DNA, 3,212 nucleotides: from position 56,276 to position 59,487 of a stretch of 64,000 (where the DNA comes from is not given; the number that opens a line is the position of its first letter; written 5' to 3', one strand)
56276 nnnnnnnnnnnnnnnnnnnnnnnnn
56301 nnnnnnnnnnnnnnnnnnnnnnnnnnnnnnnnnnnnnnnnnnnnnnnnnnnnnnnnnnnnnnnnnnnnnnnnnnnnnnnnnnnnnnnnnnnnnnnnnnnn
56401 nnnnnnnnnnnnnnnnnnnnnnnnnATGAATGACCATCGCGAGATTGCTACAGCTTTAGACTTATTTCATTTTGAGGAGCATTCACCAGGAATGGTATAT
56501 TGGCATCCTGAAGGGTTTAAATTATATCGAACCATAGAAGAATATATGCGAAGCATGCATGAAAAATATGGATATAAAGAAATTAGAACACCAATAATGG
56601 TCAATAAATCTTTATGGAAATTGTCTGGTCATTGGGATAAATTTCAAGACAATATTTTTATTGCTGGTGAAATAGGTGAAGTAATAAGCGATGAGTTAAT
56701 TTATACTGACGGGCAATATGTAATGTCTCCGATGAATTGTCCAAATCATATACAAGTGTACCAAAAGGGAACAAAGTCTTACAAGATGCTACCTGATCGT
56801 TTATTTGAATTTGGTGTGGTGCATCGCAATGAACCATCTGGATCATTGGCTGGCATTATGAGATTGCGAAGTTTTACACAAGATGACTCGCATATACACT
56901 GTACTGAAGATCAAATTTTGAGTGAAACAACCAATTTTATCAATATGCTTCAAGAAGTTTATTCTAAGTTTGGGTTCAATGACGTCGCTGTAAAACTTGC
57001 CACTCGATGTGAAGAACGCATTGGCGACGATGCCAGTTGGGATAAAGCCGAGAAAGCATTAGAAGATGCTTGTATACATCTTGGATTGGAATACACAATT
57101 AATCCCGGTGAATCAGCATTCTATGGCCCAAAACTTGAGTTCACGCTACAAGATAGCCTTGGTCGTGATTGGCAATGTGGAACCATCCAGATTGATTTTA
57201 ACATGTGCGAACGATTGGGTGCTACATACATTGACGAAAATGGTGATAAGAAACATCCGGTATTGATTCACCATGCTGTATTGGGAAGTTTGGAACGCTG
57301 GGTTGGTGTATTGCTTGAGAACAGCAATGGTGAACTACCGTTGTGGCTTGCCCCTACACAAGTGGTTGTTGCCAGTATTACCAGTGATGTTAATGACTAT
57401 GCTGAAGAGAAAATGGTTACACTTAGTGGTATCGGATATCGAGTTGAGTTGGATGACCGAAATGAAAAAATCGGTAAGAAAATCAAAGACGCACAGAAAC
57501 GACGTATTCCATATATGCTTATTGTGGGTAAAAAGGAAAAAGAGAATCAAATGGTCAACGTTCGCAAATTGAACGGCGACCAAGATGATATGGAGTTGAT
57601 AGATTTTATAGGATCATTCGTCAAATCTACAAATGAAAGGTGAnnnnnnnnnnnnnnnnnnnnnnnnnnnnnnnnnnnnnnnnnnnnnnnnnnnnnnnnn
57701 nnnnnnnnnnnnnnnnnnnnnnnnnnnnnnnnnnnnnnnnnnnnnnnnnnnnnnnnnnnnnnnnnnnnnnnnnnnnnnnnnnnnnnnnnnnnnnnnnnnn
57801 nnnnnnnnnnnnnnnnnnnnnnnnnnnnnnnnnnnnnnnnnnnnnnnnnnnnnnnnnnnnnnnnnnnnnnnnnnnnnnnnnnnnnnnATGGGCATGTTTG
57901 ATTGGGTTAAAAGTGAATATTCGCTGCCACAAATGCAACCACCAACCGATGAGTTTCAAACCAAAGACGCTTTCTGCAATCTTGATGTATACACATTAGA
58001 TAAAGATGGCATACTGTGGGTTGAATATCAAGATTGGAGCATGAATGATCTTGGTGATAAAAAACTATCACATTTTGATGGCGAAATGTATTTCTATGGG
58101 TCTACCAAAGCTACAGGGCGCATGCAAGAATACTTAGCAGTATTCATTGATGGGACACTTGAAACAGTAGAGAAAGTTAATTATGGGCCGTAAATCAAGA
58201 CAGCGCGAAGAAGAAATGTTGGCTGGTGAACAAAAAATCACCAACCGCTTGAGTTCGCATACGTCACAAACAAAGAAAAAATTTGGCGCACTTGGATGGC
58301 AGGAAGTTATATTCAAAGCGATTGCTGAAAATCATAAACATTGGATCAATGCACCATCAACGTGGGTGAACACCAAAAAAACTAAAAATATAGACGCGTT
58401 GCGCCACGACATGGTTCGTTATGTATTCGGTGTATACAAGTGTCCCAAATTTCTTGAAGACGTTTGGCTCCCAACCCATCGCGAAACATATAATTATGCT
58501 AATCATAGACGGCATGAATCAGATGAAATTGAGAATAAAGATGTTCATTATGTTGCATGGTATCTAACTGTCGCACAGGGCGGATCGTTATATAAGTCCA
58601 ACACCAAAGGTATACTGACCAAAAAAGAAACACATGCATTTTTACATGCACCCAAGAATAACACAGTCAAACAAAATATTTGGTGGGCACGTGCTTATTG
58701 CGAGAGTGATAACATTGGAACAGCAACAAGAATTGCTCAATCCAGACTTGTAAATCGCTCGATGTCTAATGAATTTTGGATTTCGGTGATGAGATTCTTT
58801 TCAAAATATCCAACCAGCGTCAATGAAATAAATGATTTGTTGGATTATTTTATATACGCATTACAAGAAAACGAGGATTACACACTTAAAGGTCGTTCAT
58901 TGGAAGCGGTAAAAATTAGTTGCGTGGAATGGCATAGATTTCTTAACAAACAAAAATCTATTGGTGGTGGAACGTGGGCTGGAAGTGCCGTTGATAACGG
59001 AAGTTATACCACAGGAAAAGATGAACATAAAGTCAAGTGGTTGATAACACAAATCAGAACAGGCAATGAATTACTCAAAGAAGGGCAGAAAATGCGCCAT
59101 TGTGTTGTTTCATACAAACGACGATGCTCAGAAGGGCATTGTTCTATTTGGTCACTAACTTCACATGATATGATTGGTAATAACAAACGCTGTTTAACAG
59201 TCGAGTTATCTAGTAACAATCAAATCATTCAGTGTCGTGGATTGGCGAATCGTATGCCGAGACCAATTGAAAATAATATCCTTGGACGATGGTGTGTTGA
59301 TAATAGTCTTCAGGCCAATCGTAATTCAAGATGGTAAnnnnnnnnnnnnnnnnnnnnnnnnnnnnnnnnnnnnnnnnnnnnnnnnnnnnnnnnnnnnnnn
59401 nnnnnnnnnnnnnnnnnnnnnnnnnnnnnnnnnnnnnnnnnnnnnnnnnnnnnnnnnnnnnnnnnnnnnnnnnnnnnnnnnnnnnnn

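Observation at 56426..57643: Threonyl-tRNA synthetase missing its entire N-terminal TGS + editing region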

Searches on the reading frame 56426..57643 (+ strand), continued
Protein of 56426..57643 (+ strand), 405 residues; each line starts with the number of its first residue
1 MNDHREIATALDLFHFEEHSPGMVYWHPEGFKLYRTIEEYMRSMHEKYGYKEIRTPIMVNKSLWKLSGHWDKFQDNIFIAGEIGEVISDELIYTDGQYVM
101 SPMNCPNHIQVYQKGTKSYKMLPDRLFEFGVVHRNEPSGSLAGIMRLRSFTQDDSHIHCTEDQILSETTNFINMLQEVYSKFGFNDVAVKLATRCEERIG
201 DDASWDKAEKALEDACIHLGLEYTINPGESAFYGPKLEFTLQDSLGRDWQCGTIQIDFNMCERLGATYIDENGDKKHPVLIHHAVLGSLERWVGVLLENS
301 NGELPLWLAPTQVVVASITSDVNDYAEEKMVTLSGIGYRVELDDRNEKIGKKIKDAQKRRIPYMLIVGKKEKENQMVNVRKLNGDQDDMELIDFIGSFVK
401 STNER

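Call 95: fold_search(model_id=the predicted structure, library=pdb)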
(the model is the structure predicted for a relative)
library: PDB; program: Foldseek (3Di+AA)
matches with E <= 10: 1324; with E <= 0.001: 594
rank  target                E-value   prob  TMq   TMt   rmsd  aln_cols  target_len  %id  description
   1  6vu9                  3.9e-56  1.00  0.90  0.59   2.3       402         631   50  Crystal structure of threonyl-tRNA synthetase (ThrRS) from Stenotrophomonas maltophilia K279a (released 2020-03-04)
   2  8wih_A                5.5e-56  1.00  0.94  0.94   1.6       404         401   45  Crystal structure of E. coli ThrS catalytic domain mutant G463A in complex with ATP (released 2024-07-24)
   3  8h99_A                4.8e-55  1.00  0.93  0.94   1.6       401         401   46  Crystal structure of E. coli ThrS catalytic domain mutant (released 2023-02-08)
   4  8h99_B                9.8e-55  1.00  0.92  0.94   1.7       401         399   46  Crystal structure of E. coli ThrS catalytic domain mutant (released 2023-02-08)
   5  7cbg_A                1.2e-54  1.00  0.90  0.91   2.3       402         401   46  Crystal structure of threonyl-tRNA synthetase (ThrRS) from Salmonella enterica in complex with an inhibitor (released 2020-10-07)
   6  4hwo_A                1.4e-54  1.00  0.94  0.93   1.6       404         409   46  Crystal structure of E. coli Threonyl-tRNA synthetase bound to a novel inhibitor (released 2013-09-18)
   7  1evk_A                1.9e-54  1.00  0.91  0.92   2.1       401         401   46  CRYSTAL STRUCTURE OF A TRUNCATED FORM OF THREONYL-TRNA SYNTHETASE WITH THE LIGAND THREONINE (released 2000-07-19)
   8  8wih_B                2.3e-54  1.00  0.92  0.94   1.7       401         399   46  Crystal structure of E. coli ThrS catalytic domain mutant G463A in complex with ATP (released 2024-07-24)
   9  7wmi_A                2.3e-54  1.00  0.90  0.91   2.3       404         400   45  Threonyl-tRNA synthetase from Salmonella enterica in complex with an inhibitor (released 2022-04-27)
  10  8wia_B                3.7e-54  1.00  0.91  0.93   1.9       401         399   46  Crystal structure of E. coli ThrS catalytic domain mutant G463S (released 2024-07-24)
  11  8wia_A                4.0e-54  1.00  0.92  0.93   1.8       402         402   46  Crystal structure of E. coli ThrS catalytic domain mutant G463S (released 2024-07-24)
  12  8h98_A                4.0e-54  1.00  0.91  0.92   2.1       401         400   46  Crystal structure of chemically modified E. coli ThrS catalytic domain 1 (released 2023-02-08)
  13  4hwo_B                5.3e-54  1.00  0.93  0.95   1.7       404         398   46  Crystal structure of E. coli Threonyl-tRNA synthetase bound to a novel inhibitor (released 2013-09-18)
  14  8wij_A                5.6e-54  1.00  0.91  0.92   2.1       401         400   46  Crystal structure of E. coli ThrS catalytic domain mutant L489M in complex with Obafluorin (released 2024-07-24)
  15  6l2p_B                6.0e-54  1.00  0.91  0.92   2.2       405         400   45  Threonyl-tRNA synthetase from Salmonella enterica in the apo form (released 2020-01-15)
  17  1qf6_A                1.3e-53  1.00  0.93  0.59   1.6       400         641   46  STRUCTURE OF E. COLI THREONYL-TRNA SYNTHETASE COMPLEXED WITH ITS COGNATE TRNA (released 1999-05-06)
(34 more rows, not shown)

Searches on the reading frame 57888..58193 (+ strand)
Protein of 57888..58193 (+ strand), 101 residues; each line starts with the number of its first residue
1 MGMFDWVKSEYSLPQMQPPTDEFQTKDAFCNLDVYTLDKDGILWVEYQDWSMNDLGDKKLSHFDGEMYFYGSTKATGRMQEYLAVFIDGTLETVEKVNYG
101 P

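Call 83: search_protein_families(library=phrogs, proteins=[window:57888-58193:+], max_evalue=0.001)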
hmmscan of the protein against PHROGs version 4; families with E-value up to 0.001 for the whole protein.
window:57888-58193:+ (101 aa): 1 family
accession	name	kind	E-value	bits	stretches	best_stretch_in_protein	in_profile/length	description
phrog_1615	-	unknown function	5.1e-05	24.9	1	1-49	1-49/111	-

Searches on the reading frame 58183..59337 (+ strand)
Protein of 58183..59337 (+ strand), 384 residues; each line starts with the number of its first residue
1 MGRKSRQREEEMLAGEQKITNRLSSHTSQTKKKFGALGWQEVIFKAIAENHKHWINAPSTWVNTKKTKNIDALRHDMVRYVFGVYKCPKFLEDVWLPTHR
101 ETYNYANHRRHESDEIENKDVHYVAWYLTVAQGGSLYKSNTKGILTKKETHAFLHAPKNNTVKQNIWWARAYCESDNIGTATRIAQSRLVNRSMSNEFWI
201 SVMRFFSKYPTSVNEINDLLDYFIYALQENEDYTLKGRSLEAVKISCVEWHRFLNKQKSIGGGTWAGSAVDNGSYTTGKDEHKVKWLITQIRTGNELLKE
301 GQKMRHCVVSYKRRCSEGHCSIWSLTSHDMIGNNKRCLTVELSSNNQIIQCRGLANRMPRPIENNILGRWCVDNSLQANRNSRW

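Call 3: search_protein_families(library=pfam, proteins=[window:58183-59337:+], max_evalue=0.01)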
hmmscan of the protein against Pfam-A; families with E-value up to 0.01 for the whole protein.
window:58183-59337:+ (384 aa): 1 family
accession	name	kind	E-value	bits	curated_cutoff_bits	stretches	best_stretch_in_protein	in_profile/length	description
PF14284.11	PcfJ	-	9.9e-16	58.3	25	1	286-359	66-138/147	PcfJ-like protein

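Call 83: search_protein_families(library=phrogs, proteins=[window:58183-59337:+], max_evalue=0.001)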
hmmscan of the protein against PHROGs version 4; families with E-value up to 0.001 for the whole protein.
window:58183-59337:+ (384 aa): 3 families
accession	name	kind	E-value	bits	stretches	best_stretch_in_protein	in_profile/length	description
phrog_3169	-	unknown function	5.6e-15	56.3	1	292-379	387-471/474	-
phrog_8470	-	unknown function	2e-08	34.6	1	288-366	466-543/567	-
phrog_16315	-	unknown function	4.5e-06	26.5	1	292-357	435-499/532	-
